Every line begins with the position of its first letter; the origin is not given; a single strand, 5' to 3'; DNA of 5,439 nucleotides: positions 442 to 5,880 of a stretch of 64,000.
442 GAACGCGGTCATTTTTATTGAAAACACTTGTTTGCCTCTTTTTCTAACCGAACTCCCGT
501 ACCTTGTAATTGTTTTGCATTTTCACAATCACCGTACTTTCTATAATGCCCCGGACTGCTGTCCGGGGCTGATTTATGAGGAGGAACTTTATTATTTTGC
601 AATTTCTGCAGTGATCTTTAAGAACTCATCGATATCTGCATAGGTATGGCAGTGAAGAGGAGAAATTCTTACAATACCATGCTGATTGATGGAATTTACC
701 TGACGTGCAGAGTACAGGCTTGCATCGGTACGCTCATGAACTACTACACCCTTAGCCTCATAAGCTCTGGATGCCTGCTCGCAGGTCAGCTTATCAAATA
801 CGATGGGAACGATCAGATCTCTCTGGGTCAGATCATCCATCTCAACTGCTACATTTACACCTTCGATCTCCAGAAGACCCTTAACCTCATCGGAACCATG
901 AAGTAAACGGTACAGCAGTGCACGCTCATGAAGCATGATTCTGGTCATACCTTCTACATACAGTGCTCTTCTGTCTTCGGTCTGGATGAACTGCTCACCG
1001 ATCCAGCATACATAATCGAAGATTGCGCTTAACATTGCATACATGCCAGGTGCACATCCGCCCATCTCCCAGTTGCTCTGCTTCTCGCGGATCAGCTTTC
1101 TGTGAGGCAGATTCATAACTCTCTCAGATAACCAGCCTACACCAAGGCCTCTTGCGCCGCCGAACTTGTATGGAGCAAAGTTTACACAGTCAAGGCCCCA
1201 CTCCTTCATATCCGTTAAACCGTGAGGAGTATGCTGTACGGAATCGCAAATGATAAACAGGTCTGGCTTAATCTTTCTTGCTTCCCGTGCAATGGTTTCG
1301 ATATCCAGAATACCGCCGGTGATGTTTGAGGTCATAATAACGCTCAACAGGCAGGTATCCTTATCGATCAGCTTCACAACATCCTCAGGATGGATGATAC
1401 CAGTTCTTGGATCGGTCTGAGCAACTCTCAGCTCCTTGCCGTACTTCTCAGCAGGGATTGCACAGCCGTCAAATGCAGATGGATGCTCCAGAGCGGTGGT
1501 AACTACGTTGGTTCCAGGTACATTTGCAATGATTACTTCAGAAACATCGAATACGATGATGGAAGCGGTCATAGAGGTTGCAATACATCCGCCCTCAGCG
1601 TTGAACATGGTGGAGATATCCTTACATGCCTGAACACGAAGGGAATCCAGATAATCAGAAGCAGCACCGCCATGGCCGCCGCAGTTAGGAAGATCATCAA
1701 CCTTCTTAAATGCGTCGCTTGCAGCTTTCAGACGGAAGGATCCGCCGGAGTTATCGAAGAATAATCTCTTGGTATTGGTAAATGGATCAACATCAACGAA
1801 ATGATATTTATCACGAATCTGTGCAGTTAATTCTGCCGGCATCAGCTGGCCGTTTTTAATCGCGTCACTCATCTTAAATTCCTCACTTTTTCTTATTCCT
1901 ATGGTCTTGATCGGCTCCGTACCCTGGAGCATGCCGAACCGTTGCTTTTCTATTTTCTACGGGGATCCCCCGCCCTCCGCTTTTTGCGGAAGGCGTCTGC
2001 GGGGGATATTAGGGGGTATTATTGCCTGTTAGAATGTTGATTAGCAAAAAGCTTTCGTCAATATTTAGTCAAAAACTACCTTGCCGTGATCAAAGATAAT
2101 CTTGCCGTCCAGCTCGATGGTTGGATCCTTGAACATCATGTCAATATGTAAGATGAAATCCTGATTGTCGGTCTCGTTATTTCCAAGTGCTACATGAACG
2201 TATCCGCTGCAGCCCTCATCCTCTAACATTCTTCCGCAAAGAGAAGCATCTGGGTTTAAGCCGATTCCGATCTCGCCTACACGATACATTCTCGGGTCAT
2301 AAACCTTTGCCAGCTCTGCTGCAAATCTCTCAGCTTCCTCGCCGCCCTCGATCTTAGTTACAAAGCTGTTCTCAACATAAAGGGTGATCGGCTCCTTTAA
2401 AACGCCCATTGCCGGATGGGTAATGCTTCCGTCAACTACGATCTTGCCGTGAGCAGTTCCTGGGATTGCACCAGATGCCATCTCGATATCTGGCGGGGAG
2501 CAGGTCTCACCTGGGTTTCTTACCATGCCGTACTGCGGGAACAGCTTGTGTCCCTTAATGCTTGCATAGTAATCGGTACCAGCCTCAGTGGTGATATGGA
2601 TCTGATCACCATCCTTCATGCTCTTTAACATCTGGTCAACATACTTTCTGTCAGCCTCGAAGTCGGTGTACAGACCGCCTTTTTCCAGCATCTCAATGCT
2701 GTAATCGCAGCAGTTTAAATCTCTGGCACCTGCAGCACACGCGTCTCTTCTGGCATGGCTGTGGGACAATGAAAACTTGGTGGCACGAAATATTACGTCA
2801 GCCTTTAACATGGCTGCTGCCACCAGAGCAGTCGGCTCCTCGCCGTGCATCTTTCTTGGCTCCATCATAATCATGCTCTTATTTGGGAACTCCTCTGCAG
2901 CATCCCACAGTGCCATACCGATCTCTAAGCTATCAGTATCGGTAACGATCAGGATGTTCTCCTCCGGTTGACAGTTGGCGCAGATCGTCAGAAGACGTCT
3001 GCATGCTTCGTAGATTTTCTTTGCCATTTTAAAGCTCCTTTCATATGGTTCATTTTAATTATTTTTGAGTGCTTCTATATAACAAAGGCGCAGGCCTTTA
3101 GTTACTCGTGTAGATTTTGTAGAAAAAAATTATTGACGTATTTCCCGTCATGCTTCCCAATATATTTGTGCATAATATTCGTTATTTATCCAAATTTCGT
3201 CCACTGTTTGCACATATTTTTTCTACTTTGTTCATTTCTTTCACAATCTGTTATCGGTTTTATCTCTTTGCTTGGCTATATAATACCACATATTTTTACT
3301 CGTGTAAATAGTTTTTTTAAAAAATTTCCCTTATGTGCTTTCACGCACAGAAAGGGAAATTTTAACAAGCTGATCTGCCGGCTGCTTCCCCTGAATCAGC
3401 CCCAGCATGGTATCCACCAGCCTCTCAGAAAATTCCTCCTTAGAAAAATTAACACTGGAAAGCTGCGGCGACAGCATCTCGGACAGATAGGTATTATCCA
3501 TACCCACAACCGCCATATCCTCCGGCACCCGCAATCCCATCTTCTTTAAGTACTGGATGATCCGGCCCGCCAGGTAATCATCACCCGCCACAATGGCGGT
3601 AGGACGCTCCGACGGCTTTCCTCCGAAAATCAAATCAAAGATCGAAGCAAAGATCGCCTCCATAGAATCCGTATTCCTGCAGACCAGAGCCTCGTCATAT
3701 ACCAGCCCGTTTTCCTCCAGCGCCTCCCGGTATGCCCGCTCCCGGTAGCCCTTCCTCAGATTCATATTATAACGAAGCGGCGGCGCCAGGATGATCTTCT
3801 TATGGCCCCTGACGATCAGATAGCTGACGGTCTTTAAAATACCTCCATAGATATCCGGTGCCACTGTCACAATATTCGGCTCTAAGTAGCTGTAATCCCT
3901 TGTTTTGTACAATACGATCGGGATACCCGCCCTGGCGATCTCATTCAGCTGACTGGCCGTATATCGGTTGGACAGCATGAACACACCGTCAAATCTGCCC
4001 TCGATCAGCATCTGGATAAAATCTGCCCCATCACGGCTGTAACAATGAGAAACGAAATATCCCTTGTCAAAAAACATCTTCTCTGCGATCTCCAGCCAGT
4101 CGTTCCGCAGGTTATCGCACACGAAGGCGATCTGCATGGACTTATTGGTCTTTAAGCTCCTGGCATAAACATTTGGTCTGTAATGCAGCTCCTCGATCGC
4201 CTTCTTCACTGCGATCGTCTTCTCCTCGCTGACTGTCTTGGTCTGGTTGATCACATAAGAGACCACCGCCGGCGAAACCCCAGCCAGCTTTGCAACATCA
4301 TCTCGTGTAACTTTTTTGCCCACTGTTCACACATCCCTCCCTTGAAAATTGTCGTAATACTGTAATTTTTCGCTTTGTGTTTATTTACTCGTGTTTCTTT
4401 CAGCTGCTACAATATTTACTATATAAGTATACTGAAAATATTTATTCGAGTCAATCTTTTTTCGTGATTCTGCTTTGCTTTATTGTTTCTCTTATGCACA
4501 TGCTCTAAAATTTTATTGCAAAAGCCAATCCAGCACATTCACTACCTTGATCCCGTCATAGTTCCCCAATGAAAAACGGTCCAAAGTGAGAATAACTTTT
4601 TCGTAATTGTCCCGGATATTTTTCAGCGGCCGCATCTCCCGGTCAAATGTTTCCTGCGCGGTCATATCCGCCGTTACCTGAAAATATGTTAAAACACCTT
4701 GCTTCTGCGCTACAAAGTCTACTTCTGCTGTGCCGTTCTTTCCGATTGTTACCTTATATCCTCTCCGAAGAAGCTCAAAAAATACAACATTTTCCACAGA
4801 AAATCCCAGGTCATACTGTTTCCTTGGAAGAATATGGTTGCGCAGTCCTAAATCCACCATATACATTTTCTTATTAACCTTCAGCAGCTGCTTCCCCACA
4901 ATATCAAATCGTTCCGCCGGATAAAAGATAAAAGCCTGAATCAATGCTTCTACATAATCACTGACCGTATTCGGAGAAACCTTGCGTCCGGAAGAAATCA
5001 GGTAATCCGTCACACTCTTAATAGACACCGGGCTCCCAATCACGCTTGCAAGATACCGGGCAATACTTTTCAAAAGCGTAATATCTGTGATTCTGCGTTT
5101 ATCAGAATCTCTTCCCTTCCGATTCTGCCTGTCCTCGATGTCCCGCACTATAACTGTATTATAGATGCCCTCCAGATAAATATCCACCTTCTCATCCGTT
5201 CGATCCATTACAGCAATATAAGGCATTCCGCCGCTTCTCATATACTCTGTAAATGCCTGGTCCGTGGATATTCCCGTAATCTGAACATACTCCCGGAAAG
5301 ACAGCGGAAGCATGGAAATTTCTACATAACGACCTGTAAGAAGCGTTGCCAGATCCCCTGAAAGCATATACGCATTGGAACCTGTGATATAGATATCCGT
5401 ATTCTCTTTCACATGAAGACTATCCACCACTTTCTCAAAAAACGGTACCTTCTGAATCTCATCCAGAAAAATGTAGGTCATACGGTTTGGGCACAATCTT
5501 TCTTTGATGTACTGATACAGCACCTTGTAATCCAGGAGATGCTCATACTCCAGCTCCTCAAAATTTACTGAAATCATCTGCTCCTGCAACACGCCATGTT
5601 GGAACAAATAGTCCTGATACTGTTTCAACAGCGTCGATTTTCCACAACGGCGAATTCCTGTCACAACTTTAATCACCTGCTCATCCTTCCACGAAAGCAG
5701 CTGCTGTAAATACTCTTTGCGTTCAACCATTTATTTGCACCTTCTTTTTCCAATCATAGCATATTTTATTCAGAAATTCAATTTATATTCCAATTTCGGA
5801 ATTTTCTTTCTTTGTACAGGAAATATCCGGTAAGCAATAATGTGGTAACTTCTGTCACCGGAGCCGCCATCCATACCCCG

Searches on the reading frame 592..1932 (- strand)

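Call 85: search_protein_families(library=pfam, proteins=[window:592-1932:-], max_evalue=0.00001)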
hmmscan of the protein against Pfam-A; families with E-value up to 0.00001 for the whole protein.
window:592-1932:- (446 aa): 1 family
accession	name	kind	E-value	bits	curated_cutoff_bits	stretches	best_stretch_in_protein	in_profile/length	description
PF00266.25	Aminotran_5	-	4.6e-23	82.2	21.5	1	105-272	51-217/371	Aminotransferase class-V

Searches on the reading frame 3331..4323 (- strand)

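Call 96: search_protein_families(library=pfam, proteins=[window:3331-4323:-], max_evalue=0.00001)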
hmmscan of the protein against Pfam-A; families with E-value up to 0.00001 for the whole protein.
window:3331-4323:- (330 aa): 2 families
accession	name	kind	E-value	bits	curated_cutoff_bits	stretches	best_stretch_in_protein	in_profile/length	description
PF13377.12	Peripla_BP_3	-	3.5e-27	95.9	26.5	1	166-330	1-167/167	Periplasmic binding protein-like domain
PF00356.27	LacI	-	1.2e-14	54.3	27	1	8-51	3-46/46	Bacterial regulatory proteins, lacI family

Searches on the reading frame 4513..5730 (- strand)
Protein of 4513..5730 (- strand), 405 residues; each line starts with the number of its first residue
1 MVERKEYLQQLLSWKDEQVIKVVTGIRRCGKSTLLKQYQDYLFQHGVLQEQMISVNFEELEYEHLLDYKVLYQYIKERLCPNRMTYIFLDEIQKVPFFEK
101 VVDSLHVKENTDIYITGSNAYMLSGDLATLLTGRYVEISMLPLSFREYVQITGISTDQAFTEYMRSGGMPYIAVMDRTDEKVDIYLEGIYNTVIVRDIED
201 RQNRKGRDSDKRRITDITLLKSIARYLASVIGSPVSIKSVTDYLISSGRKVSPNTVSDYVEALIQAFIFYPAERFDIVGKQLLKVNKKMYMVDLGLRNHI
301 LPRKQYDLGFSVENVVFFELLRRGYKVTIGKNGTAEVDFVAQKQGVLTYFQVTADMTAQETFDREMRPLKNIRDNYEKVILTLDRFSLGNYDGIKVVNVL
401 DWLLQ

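Call 96: search_protein_families(library=pfam, proteins=[window:4513-5730:-], max_evalue=0.00001)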
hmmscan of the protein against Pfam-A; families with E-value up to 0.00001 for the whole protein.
window:4513-5730:- (405 aa): 2 families
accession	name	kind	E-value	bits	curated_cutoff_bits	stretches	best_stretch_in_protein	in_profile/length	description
PF13173.12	AAA_14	-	2.7e-35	121.6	27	1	20-148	4-128/129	AAA domain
PF13635.12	DUF4143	-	1.2e-15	58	28.1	1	211-352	7-157/160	Domain of unknown function (DUF4143)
